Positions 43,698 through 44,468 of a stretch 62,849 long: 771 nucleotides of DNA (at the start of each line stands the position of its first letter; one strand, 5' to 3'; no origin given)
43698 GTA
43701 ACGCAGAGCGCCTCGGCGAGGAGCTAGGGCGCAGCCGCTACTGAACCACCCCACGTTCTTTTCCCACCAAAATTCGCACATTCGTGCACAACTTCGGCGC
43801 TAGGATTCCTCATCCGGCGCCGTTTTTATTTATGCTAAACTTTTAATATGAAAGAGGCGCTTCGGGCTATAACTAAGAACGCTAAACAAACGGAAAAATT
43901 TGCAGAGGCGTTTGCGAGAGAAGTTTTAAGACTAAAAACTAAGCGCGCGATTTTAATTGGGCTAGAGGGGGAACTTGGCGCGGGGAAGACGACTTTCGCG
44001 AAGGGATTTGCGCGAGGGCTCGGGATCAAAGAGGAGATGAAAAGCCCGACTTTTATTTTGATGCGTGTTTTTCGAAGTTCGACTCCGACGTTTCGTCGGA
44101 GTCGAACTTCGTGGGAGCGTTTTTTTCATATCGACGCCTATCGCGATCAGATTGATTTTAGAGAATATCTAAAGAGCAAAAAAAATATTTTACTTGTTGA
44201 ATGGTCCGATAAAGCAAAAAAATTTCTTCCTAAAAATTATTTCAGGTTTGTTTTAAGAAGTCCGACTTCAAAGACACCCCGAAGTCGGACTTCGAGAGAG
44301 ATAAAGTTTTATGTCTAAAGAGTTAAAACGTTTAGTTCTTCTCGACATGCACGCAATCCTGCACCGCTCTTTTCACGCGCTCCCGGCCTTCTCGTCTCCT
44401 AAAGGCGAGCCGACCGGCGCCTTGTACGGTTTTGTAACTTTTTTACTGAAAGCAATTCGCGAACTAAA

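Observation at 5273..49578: Stop-free palindromic mini-element family inserted in frame into core housekeeping genes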

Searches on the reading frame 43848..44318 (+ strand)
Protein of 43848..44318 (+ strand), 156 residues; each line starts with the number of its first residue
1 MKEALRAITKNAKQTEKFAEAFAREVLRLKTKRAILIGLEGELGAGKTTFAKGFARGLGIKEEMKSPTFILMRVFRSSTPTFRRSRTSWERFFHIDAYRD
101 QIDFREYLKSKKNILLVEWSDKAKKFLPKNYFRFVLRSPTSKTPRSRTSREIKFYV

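Call 5: search_protein_families(library=pfam, proteins=[window:43848-44318:+])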
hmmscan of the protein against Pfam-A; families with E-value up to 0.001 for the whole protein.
window:43848-44318:+ (156 aa): 1 family
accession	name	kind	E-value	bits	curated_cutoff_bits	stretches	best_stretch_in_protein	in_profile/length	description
PF02367.23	TsaE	-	2.6e-26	92.5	26.6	1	10-140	2-122/128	Threonylcarbamoyl adenosine biosynthesis protein TsaE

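Call 9: search_solved_structures(query=window:43848-44318:+, show_alignments=2)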
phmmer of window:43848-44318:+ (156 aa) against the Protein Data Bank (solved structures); distinct sequences matched with E-value up to 0.001: 7.
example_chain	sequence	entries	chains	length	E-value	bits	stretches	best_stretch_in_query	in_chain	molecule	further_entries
1htw_A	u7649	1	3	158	1.5e-14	57.5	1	17-129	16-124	HI0065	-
1fl9_A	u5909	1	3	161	1.5e-14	57.5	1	16-129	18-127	HYPOTHETICAL PROTEIN HI0065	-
5np9_A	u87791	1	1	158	5.4e-13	52.4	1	31-138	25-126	tRNA threonylcarbamoyladenosine biosynthesis protein TsaE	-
5mvr_A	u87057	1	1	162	5.5e-13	52.4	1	31-138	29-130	tRNA threonylcarbamoyladenosine biosynthesis protein TsaE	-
6n9a_E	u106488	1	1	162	1.1e-12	51.4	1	26-134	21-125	tRNA threonylcarbamoyladenosine biosynthesis protein TsaE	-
6nak_D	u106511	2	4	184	1.5e-12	51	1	26-134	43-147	TsaE | ATPase YjeE, predicted to have essential role in cell wall biosynthesis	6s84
9zw5_A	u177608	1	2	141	2.1e-05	27.8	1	26-130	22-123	tRNA threonylcarbamoyladenosine biosynthesis protein TsaE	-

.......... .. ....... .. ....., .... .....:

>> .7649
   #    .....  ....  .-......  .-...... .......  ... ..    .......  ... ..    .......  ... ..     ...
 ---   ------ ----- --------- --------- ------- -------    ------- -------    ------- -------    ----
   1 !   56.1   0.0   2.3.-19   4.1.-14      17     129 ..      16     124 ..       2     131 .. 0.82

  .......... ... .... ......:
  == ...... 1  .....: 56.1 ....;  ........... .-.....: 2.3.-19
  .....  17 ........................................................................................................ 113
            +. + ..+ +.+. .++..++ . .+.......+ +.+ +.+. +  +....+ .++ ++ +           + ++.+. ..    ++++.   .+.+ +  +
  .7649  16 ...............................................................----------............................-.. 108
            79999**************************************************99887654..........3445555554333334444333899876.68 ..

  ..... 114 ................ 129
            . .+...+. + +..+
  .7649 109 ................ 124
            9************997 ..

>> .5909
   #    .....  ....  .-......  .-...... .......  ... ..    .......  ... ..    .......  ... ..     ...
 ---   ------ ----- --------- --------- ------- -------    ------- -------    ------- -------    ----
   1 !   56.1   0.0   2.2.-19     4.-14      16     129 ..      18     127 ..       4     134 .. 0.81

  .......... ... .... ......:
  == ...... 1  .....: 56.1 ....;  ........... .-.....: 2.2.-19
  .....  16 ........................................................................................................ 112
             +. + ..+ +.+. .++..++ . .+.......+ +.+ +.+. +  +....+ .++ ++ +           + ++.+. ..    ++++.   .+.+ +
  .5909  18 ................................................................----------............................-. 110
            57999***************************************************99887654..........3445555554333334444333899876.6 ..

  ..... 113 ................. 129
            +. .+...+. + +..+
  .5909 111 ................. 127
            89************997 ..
